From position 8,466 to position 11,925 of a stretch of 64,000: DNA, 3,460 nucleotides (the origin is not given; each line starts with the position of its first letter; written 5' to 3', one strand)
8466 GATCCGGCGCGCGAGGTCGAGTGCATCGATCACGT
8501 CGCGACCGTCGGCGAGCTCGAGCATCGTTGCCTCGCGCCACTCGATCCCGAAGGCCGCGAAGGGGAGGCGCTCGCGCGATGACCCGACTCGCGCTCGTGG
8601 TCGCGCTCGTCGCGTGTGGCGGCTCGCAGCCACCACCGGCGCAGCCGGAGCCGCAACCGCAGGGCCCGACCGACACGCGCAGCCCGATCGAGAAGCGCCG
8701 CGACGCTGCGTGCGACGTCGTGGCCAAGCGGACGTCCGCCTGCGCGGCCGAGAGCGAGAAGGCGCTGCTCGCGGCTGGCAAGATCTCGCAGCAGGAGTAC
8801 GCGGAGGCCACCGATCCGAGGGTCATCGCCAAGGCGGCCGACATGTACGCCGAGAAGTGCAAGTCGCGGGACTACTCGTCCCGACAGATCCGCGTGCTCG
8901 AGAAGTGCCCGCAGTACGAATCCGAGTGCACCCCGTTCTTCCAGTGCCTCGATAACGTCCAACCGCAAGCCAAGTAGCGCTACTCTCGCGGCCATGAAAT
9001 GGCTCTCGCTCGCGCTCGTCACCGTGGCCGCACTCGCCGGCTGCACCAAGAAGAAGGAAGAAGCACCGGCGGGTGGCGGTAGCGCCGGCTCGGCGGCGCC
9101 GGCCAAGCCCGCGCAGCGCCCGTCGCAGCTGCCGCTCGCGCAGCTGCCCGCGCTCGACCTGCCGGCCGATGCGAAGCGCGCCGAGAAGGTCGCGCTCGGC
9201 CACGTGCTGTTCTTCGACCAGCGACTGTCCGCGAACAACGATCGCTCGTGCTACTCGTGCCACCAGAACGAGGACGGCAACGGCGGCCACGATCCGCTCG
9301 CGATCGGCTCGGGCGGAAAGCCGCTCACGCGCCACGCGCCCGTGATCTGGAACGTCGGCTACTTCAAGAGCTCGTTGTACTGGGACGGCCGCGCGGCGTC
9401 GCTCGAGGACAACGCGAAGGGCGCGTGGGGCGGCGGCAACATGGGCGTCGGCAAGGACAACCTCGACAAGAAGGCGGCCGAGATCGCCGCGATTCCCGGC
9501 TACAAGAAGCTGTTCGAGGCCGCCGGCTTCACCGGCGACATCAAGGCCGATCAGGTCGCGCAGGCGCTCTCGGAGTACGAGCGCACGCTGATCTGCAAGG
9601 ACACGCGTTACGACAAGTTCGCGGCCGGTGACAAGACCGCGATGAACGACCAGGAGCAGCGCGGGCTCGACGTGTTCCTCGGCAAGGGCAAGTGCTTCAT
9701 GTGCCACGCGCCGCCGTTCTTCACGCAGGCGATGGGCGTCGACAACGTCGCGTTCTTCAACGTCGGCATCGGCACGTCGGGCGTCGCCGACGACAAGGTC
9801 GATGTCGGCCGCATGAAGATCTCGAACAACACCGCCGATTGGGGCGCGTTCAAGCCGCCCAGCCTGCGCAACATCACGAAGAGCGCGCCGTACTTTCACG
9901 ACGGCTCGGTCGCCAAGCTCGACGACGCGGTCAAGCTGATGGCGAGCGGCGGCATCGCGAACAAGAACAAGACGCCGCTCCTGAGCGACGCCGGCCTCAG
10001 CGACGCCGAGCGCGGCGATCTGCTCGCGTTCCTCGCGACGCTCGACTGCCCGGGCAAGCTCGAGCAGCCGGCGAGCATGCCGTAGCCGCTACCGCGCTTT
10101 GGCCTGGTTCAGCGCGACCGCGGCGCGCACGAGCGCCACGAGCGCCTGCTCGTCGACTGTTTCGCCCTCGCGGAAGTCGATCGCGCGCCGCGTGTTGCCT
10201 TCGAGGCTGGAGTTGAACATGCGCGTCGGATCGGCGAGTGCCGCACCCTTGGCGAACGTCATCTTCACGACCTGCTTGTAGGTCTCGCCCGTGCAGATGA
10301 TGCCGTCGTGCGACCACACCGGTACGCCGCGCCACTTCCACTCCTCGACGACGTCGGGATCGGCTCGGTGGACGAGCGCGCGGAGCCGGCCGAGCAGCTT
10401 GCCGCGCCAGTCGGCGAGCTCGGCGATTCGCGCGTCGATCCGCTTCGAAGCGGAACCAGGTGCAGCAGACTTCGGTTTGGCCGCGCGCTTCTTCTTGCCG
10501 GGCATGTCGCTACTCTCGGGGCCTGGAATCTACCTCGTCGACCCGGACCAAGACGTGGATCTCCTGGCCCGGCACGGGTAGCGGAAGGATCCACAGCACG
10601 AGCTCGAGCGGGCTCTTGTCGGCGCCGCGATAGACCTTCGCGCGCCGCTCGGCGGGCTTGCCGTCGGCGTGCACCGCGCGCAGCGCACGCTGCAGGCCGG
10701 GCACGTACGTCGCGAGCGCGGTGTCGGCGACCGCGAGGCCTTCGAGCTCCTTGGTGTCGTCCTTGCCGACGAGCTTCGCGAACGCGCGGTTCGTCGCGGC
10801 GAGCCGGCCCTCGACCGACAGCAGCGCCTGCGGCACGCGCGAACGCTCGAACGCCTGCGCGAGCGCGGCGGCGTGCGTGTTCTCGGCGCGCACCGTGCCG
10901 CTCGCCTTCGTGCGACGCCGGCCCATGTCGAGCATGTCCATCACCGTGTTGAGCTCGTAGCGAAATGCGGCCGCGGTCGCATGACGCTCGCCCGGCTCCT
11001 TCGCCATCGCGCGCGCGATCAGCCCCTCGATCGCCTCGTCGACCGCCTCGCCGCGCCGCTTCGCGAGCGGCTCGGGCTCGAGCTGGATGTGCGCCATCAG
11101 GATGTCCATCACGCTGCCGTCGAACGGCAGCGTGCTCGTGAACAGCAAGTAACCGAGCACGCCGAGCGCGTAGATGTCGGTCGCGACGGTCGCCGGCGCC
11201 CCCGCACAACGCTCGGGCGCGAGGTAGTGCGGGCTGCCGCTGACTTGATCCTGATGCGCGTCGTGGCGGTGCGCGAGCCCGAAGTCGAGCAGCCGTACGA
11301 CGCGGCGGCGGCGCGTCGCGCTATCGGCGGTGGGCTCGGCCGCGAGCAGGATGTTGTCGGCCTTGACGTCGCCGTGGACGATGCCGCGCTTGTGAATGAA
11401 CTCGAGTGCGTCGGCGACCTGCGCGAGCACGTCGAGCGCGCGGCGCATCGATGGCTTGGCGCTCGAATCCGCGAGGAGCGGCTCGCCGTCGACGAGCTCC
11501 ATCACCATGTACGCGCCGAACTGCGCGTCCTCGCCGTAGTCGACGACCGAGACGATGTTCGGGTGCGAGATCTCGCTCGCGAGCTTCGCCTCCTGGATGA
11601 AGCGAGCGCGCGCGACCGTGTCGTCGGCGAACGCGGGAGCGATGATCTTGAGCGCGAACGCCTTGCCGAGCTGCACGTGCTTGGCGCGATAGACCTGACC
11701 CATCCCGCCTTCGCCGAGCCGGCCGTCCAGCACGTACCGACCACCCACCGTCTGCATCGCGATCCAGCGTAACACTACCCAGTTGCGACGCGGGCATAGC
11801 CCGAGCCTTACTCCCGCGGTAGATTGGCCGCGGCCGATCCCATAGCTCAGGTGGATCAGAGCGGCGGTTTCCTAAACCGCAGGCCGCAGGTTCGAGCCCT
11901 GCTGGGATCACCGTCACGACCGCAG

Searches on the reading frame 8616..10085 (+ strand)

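Call 85: search_protein_families(library=pfam, proteins=[window:8616-10085:+], max_evalue=0.0001)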
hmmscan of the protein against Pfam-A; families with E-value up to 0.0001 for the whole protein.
window:8616-10085:+ (489 aa): 2 families
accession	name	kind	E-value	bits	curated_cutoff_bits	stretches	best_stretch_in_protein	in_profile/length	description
PF03150.19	CCP_MauG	-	1.2e-38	133.5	25.6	1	190-340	2-148/149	Di-haem cytochrome c peroxidase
PF00034.26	Cytochrom_C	-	3.4e-07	31.9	21.3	0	357-476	9-89/90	Cytochrome c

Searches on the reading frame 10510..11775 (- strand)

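Call 85: search_protein_families(library=pfam, proteins=[window:10510-11775:-], max_evalue=0.0001)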
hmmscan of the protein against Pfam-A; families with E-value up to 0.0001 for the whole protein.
window:10510-11775:- (421 aa): 6 families
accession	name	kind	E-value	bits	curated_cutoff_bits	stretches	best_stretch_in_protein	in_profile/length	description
PF00069.31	Pkinase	-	1e-43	150.1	31.7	1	14-270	1-257/263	Protein kinase domain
PF07714.23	PK_Tyr_Ser-Thr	-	4.2e-28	98.8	23.1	1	17-265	4-249/258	Protein tyrosine and serine/threonine kinase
PF03109.22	ABC1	-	5.5e-06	26.1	22.9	0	87-174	142-220/244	ABC1 atypical kinase-like domain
PF06293.20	Kdo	-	6.1e-06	26.3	21.3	1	68-169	72-170/207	Lipopolysaccharide kinase (Kdo/WaaP) family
PF01636.29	APH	-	9.3e-06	26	23.2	0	27-129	12-109/239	Phosphotransferase enzyme family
PF08448.16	PAS_4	-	1.3e-05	25.9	23.1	1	309-416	1-106/110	PAS fold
